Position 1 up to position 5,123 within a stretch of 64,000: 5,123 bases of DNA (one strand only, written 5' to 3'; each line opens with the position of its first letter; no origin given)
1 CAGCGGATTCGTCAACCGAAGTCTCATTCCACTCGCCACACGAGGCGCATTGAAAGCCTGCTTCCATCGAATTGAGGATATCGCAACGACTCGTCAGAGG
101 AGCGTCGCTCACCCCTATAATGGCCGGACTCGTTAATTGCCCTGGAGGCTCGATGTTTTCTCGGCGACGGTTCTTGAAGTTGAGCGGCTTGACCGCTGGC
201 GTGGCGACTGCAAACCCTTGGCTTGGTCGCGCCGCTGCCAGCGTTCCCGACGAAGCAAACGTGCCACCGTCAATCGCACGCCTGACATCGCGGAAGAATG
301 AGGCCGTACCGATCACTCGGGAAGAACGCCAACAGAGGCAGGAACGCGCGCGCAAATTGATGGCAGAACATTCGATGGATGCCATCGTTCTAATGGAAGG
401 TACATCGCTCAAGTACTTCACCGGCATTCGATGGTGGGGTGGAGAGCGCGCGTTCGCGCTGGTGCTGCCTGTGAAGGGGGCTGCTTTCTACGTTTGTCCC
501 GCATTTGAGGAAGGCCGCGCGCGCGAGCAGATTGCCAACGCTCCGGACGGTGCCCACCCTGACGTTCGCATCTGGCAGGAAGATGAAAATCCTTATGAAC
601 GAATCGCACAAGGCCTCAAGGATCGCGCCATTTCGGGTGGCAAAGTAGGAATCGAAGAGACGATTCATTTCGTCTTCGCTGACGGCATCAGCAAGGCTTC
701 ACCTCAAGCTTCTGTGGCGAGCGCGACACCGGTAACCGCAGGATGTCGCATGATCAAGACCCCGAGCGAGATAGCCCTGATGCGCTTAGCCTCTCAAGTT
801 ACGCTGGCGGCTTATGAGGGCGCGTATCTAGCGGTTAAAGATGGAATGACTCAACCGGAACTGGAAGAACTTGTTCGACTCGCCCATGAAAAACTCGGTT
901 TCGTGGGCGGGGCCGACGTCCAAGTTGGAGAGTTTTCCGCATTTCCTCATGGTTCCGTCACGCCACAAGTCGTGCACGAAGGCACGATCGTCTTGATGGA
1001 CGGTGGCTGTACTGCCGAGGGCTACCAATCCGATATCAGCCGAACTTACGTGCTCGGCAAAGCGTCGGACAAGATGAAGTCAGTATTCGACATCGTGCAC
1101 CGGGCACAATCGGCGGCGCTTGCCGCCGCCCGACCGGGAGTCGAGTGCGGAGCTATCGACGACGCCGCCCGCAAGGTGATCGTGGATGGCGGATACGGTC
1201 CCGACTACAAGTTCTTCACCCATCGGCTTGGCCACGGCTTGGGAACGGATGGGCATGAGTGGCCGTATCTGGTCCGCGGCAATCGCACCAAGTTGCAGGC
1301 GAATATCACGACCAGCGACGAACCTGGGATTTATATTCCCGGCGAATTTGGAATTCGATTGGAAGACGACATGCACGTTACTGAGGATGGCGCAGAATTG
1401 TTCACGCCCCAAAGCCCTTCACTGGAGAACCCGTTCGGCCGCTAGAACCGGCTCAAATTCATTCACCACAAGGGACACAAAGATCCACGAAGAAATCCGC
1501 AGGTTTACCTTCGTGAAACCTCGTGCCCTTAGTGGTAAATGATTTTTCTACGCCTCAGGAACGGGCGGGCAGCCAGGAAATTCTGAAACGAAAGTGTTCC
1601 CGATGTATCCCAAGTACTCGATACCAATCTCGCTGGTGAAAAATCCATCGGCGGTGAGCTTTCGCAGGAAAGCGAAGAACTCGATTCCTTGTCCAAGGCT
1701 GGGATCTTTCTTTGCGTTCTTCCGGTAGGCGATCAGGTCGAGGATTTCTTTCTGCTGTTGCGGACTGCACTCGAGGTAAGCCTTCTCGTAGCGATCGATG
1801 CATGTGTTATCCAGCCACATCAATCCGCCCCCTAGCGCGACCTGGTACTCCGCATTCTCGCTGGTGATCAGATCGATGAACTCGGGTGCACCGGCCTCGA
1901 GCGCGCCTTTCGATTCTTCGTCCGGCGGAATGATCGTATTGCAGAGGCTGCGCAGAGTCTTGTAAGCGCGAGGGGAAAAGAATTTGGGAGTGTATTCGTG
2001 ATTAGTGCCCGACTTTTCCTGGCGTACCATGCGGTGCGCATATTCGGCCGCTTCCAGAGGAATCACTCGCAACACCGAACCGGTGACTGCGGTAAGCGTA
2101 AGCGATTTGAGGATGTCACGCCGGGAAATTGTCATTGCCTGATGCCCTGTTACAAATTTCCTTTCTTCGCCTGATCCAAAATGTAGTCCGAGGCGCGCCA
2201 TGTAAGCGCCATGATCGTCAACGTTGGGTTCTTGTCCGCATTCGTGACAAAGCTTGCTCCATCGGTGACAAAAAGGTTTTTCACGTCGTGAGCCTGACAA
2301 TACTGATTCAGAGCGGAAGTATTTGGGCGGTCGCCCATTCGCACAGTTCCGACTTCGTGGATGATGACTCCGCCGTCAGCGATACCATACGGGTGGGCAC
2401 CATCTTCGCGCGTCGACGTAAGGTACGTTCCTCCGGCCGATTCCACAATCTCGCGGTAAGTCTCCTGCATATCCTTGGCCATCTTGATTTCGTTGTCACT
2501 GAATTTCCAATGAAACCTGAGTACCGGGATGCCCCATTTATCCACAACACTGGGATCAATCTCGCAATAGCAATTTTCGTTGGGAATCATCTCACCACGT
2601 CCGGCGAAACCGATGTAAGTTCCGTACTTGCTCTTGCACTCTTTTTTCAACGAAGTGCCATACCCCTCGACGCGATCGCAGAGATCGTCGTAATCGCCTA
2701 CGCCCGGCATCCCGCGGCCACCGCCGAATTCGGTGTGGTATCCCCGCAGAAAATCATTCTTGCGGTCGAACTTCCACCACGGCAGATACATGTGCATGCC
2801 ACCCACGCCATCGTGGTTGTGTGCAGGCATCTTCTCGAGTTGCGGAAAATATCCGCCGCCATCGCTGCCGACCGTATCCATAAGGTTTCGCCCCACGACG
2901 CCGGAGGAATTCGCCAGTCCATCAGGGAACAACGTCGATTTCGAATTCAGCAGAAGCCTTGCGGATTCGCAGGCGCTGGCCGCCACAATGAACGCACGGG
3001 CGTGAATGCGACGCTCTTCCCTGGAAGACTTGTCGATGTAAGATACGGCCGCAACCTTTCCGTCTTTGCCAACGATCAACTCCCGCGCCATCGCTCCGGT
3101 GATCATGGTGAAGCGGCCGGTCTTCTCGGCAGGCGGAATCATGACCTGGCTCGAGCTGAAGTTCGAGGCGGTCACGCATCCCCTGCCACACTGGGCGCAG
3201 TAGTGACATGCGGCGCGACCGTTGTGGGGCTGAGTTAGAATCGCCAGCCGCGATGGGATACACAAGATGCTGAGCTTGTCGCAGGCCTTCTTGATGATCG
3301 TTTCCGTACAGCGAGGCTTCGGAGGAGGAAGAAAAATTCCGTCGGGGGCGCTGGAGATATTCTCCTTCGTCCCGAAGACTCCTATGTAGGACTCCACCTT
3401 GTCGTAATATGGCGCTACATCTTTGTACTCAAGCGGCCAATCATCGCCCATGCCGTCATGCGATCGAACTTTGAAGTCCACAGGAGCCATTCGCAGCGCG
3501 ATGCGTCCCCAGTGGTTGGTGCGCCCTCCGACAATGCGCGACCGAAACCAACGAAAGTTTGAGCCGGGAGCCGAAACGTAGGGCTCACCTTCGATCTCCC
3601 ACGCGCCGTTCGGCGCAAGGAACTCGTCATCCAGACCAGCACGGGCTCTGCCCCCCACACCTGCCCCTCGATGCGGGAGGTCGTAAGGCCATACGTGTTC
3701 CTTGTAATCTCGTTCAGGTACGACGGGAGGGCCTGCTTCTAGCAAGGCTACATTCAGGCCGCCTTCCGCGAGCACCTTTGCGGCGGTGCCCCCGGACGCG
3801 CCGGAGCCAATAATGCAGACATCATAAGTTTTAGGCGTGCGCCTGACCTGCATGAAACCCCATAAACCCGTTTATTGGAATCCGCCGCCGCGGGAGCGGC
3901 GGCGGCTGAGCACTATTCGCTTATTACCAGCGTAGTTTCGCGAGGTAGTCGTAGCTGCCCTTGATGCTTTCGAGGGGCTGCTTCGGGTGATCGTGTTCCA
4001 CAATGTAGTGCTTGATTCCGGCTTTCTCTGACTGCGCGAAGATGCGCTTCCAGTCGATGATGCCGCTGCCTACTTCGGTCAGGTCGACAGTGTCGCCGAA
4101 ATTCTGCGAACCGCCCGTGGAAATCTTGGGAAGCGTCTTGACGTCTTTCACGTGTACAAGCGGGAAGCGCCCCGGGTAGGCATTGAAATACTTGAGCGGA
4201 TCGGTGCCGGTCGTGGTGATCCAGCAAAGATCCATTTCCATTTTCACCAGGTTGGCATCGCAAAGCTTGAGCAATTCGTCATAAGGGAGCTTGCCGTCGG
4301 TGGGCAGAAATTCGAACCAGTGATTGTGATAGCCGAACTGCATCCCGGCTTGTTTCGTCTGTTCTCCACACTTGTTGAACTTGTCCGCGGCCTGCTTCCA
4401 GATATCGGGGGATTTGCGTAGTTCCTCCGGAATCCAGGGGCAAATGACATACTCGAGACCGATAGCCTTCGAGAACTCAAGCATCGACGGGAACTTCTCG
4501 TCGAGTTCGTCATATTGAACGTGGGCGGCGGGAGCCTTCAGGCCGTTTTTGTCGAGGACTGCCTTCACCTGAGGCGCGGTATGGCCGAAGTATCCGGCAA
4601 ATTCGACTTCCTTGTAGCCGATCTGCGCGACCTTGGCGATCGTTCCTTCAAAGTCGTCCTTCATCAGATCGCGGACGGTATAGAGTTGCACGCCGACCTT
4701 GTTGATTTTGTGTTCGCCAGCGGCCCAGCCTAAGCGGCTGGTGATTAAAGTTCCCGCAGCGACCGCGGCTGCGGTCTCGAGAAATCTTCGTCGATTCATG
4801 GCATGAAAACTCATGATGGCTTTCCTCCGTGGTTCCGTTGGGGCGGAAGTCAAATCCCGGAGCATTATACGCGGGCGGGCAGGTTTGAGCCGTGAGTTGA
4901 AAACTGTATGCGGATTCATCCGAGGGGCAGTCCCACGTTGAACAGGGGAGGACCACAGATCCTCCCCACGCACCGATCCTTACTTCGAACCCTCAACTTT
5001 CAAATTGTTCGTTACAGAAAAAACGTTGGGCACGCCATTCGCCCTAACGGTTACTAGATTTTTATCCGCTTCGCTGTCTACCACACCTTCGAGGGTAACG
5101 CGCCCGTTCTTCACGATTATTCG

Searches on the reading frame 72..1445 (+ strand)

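Call 100: search_protein_families(library=pfam, proteins=[window:72-1445:+], max_evalue=0.00001)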
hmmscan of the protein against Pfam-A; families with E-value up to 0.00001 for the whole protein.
window:72-1445:+ (457 aa): 2 families
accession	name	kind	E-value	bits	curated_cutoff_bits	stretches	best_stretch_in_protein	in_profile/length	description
PF00557.29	Peptidase_M24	-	4.1e-50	170.9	23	1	236-438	2-208/208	Metallopeptidase family M24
PF01321.24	Creatinase_N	-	9.3e-21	75.1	22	1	89-228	1-128/128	Creatinase/Prolidase N-terminal domain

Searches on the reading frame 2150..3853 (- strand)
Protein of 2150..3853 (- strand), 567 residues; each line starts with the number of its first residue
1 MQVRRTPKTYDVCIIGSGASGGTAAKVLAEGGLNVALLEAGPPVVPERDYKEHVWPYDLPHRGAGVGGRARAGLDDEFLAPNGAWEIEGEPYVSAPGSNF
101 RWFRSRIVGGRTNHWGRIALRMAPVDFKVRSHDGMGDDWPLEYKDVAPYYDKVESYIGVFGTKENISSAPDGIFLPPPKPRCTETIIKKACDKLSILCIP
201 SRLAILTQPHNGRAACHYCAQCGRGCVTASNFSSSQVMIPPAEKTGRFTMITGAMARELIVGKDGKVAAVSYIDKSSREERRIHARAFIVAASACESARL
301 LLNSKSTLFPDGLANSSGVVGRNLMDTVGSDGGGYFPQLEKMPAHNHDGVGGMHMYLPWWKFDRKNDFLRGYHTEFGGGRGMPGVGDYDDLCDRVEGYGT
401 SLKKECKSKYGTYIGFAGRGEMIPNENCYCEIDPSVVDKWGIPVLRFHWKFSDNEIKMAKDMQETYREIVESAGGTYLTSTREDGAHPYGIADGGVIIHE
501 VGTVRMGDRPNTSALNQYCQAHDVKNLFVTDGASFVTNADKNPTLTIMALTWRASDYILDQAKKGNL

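Call 100: search_protein_families(library=pfam, proteins=[window:2150-3853:-], max_evalue=0.00001)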
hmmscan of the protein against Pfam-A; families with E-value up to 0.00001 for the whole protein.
window:2150-3853:- (567 aa): 3 families
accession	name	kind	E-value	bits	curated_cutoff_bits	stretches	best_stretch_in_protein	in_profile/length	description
PF05199.19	GMC_oxred_C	-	8.9e-21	75.3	24.6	1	430-550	7-138/139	GMC oxidoreductase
PF00732.25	GMC_oxred_N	-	7.9e-12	45.9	23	1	142-326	59-215/218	GMC oxidoreductase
PF00890.30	FAD_binding_2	-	2.3e-07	30.8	20.4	0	11-43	1-33/414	FAD binding domain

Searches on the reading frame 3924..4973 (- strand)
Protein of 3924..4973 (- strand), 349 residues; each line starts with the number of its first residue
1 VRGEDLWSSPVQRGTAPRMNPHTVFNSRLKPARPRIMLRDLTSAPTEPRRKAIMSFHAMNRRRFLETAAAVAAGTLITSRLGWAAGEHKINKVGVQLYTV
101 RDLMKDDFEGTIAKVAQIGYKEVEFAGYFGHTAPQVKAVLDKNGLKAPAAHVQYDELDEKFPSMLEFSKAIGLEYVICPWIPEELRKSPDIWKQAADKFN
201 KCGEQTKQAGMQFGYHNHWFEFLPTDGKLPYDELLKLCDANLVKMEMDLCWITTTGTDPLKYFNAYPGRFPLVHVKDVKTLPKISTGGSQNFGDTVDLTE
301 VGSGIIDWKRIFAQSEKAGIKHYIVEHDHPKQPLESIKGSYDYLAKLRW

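Call 100: search_protein_families(library=pfam, proteins=[window:3924-4973:-], max_evalue=0.00001)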
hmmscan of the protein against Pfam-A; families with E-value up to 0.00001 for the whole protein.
window:3924-4973:- (349 aa): 1 family
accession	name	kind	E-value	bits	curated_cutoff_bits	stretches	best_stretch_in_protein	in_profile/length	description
PF01261.30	AP_endonuc_2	-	2.8e-15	57.1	31.1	1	112-345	1-247/249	Xylose isomerase-like TIM barrel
